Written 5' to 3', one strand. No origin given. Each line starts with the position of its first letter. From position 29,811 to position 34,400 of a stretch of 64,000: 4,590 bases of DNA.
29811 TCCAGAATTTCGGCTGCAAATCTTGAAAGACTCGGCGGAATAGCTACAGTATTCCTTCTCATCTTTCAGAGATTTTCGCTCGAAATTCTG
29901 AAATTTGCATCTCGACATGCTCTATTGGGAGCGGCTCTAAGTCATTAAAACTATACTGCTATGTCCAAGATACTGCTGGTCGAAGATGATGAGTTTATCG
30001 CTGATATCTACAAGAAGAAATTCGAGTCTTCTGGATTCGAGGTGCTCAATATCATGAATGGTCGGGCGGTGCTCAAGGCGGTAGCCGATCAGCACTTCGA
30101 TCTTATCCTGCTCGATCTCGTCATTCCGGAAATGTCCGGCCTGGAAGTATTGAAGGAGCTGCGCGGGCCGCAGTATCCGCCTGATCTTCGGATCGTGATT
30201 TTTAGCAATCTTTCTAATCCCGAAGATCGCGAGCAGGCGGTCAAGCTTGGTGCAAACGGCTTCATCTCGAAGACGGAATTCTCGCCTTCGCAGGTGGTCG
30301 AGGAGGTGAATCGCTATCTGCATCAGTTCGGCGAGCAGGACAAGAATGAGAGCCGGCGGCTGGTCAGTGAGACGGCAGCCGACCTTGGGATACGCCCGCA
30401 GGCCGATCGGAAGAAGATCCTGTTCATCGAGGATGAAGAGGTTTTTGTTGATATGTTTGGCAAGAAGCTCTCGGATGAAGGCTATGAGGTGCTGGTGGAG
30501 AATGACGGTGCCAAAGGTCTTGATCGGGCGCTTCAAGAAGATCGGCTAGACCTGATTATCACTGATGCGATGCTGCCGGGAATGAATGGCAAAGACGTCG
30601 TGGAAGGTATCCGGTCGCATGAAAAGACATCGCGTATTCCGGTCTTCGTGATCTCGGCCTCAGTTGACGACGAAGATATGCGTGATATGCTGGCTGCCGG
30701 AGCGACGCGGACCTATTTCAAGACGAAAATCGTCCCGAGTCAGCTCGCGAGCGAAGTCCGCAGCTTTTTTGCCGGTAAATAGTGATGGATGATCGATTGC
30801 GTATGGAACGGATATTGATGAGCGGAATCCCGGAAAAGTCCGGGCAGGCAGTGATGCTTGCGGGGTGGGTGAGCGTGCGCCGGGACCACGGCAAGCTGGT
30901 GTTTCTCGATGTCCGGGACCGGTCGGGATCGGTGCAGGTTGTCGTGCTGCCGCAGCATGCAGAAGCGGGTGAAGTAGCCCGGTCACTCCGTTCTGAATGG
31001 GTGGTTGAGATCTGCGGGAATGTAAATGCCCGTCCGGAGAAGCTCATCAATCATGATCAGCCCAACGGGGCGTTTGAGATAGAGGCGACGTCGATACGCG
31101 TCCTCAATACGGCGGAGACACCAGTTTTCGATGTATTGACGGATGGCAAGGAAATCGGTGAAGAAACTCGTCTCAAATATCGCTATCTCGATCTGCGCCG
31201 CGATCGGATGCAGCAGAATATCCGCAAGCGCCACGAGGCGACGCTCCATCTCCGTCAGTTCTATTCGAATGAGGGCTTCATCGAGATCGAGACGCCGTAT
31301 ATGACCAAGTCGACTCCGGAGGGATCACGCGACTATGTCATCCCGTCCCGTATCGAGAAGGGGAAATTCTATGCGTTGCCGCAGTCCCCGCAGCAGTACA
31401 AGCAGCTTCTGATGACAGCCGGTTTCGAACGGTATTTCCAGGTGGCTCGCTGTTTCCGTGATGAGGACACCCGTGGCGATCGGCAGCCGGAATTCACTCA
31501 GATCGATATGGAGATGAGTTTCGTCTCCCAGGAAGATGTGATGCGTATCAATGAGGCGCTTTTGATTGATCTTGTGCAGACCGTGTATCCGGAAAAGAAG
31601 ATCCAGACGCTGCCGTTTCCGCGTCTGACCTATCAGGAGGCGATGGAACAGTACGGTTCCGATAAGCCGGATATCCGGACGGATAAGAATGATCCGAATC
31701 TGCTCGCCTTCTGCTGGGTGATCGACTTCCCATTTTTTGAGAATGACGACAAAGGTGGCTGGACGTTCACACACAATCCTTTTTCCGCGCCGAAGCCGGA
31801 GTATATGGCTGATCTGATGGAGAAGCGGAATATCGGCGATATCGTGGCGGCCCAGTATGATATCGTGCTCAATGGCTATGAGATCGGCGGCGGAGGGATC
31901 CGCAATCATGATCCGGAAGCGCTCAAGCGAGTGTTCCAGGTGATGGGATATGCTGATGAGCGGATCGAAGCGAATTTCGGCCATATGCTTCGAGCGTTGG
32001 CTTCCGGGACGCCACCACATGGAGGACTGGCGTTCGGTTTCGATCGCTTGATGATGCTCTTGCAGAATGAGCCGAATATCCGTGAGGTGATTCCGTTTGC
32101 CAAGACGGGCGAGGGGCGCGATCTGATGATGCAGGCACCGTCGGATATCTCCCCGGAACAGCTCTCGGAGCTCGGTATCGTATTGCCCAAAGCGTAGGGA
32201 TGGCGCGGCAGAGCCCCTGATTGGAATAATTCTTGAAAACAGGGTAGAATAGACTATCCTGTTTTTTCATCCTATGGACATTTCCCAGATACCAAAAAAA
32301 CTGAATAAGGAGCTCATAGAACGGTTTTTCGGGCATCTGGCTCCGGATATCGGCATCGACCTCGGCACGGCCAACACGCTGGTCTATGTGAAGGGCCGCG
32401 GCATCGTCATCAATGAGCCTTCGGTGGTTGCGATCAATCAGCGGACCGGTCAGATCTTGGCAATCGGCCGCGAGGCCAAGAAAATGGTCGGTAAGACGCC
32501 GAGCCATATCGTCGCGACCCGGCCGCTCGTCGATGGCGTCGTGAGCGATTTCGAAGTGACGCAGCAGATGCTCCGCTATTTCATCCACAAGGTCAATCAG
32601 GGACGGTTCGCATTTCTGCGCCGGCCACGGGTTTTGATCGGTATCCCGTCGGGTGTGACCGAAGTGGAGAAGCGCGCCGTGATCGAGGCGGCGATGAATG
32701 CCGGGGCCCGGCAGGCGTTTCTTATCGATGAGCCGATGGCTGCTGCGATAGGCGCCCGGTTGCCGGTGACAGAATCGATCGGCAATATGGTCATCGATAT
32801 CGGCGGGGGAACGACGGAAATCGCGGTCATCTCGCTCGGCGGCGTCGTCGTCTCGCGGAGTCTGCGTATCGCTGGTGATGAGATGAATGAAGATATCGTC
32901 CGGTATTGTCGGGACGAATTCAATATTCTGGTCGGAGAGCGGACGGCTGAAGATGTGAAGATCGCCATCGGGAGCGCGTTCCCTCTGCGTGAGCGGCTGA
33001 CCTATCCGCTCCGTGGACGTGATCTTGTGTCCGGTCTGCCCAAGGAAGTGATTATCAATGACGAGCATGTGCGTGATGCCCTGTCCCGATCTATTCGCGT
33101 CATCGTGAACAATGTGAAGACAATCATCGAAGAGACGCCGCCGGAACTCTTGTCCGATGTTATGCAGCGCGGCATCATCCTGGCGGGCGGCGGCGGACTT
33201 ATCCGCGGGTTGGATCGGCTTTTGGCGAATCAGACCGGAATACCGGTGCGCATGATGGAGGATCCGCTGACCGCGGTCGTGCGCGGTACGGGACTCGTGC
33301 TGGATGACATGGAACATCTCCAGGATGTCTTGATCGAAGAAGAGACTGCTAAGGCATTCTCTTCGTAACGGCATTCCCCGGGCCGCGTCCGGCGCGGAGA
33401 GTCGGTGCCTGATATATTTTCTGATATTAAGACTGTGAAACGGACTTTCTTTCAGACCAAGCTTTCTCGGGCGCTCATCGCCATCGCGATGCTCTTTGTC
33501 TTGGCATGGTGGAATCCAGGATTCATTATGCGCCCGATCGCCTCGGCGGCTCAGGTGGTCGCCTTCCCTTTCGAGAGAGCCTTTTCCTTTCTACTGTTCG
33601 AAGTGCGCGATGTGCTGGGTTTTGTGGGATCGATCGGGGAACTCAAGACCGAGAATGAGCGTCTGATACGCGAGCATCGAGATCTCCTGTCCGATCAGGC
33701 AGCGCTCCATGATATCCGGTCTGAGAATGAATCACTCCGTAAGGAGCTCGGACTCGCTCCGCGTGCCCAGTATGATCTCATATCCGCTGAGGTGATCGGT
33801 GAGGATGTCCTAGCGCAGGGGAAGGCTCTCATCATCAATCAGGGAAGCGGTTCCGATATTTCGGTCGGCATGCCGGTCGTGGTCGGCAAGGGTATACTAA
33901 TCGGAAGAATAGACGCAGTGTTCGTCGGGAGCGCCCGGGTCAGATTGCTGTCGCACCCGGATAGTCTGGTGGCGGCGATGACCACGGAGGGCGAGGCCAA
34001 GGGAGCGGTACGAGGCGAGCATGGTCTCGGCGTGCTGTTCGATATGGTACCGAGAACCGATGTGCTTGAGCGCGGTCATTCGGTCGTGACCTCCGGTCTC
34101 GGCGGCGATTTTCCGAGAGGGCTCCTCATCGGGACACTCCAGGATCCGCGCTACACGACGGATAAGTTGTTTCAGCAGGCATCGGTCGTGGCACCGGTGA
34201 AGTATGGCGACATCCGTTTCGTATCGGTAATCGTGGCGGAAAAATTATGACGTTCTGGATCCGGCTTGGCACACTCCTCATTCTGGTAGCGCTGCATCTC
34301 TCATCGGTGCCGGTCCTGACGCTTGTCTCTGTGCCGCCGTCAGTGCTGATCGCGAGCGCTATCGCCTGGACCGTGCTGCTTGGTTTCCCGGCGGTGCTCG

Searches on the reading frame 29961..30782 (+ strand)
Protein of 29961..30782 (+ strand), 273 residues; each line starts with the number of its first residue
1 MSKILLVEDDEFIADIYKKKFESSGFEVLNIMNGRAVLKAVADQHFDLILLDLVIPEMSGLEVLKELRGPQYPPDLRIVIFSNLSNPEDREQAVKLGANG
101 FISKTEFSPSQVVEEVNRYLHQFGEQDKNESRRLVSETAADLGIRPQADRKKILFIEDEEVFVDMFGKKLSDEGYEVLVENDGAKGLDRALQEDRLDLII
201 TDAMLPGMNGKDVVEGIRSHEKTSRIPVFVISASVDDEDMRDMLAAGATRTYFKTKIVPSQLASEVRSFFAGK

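Call 11: search_protein_families(library=pfam, proteins=[window:29961-30782:+], max_evalue=0.001)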
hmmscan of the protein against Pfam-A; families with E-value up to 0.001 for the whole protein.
window:29961-30782:+ (273 aa): 1 family
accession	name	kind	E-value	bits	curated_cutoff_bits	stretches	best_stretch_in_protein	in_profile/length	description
PF00072.30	Response_reg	-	1.2e-42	145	30.2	2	4-116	1-110/111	Response regulator receiver domain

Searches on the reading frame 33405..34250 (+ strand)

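Call 70: search_protein_families(library=pfam, proteins=[window:33405-34250:+], max_evalue=0.0001)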
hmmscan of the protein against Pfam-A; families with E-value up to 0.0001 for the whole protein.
window:33405-34250:+ (281 aa): 1 family
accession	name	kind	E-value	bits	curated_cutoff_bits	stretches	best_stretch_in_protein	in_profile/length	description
PF04085.20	MreC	-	6.5e-29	101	28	1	130-276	1-146/147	Rod shape-determining protein MreC, barrel core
